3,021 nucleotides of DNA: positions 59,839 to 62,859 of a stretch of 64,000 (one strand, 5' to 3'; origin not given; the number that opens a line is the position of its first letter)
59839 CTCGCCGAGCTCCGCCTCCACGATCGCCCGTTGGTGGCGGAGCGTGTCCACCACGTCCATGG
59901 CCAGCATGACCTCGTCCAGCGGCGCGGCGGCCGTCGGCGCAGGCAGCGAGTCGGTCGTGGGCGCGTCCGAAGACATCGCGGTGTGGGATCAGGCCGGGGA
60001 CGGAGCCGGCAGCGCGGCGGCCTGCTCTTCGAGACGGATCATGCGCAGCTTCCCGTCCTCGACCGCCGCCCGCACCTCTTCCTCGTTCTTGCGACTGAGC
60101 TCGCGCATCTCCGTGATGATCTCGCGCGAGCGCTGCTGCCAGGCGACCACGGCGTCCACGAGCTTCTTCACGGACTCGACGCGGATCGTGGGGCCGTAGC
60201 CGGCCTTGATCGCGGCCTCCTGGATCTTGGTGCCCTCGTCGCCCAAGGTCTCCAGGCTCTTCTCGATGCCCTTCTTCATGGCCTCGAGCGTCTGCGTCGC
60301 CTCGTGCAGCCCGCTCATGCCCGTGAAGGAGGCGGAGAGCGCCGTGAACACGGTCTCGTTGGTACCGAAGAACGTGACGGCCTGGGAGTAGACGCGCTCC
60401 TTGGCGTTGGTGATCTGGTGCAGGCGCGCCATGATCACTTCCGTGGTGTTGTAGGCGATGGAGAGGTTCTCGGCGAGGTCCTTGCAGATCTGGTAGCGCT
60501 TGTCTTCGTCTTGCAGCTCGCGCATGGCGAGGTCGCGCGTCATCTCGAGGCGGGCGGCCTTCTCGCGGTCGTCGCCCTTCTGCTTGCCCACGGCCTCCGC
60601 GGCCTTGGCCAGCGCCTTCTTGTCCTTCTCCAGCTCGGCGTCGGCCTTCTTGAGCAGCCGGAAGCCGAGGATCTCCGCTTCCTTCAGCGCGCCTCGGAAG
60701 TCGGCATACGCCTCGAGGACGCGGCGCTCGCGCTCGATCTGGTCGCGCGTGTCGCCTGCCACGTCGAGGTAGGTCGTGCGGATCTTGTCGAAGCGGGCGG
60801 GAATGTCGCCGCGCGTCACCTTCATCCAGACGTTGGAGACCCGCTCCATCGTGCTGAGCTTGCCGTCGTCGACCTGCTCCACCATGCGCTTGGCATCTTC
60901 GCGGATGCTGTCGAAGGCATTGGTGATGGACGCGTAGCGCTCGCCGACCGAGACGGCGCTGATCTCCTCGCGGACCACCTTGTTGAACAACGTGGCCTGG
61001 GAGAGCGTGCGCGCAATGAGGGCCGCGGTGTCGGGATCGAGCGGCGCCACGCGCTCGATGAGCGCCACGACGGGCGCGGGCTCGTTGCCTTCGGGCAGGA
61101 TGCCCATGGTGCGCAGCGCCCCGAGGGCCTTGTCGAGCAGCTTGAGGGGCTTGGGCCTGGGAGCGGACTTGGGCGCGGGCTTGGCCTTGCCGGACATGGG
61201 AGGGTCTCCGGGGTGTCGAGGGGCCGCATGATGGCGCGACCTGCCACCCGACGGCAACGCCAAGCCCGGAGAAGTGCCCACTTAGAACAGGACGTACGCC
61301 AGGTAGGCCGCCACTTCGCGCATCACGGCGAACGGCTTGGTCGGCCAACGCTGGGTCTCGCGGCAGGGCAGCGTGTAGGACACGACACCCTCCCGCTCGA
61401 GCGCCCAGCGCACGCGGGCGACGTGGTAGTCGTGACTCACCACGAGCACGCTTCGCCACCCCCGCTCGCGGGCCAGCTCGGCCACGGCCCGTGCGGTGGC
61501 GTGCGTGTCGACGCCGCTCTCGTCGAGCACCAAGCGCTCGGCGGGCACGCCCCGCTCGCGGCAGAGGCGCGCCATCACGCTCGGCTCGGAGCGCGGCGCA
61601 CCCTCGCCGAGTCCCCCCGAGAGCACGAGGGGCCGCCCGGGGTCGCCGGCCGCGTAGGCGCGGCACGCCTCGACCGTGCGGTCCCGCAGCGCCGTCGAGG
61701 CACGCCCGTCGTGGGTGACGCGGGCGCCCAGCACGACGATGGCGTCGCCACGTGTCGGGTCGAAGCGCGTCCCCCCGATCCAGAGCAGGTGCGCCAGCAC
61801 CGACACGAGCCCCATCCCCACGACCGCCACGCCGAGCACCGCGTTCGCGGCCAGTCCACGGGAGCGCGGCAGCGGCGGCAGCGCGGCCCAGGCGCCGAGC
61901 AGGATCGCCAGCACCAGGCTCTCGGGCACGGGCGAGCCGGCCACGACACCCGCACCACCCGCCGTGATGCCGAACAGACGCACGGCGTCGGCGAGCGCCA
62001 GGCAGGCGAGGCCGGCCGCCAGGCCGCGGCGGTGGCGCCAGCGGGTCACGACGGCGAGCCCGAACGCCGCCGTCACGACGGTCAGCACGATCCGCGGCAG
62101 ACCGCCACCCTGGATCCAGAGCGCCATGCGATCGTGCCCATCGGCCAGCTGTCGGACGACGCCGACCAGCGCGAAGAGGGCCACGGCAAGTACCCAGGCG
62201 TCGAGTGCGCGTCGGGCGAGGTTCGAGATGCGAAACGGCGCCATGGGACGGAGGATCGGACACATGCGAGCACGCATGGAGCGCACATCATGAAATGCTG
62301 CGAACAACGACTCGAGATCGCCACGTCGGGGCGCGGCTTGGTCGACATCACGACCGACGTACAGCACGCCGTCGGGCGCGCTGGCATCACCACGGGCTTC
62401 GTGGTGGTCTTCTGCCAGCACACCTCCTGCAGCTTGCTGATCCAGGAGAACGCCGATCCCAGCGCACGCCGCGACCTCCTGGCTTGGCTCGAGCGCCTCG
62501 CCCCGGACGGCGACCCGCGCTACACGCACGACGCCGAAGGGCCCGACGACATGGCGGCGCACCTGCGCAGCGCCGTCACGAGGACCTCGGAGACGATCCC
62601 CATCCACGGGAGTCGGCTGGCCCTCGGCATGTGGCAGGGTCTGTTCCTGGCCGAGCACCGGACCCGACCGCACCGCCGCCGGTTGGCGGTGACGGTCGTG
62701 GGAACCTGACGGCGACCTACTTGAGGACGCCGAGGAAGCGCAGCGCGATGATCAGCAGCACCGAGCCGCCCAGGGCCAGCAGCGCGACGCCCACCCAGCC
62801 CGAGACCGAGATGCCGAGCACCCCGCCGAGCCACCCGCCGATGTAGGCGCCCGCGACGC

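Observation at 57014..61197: Uncharacterised three-gene operon: TelA/YaaN-like protein, membrane-anchored coiled-coil protein, and a coiled-coil protein with a Gly/Ser/Trp/Arg tail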

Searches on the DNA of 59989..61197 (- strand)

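Call 108: search_dna_similar(query=L086:6884-10715:+, collection=ecoli_genomes, mode=distant, max_evalue=0.00001, max_rows=10)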
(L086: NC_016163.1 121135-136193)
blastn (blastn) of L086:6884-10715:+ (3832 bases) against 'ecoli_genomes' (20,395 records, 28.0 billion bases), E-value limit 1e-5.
No match.

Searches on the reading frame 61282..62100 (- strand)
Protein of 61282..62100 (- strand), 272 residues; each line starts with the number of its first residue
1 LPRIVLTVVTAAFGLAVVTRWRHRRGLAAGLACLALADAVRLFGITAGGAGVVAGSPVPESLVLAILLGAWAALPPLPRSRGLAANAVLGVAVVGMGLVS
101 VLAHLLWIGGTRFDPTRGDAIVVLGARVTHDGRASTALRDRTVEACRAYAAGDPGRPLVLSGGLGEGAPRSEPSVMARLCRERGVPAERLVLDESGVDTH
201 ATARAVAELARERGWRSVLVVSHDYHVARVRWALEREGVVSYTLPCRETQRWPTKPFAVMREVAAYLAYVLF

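Call 3: search_protein_families(library=pfam, proteins=[window:61282-62100:-], max_evalue=0.1)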
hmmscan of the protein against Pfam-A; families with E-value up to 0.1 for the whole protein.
window:61282-62100:- (272 aa): 1 family
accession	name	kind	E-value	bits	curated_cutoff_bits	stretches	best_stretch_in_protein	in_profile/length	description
PF02698.23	DUF218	-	1.3e-25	90.3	27.6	1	119-264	1-132/133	DUF218 domain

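Call 4: search_protein_families(library=ncbifam, proteins=[window:61282-62100:-], max_evalue=0.1)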
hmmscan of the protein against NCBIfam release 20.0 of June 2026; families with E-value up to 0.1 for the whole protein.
window:61282-62100:- (272 aa): 1 family
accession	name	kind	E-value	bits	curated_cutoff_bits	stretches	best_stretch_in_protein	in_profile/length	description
NF007794.0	PRK10494.1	equivalog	2.9e-07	30.2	205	1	119-245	80-208/259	envelope biogenesis factor ElyC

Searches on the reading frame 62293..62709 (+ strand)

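Call 109: search_protein_families(library=pfam, proteins=[window:62293-62709:+], max_evalue=0.001)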
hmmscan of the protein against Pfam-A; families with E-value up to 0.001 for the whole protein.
window:62293-62709:+ (138 aa): 1 family
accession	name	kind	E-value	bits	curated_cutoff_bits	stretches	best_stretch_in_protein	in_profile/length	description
PF01894.22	UPF0047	-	1e-39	135.7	27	1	18-135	1-117/117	Uncharacterised protein family UPF0047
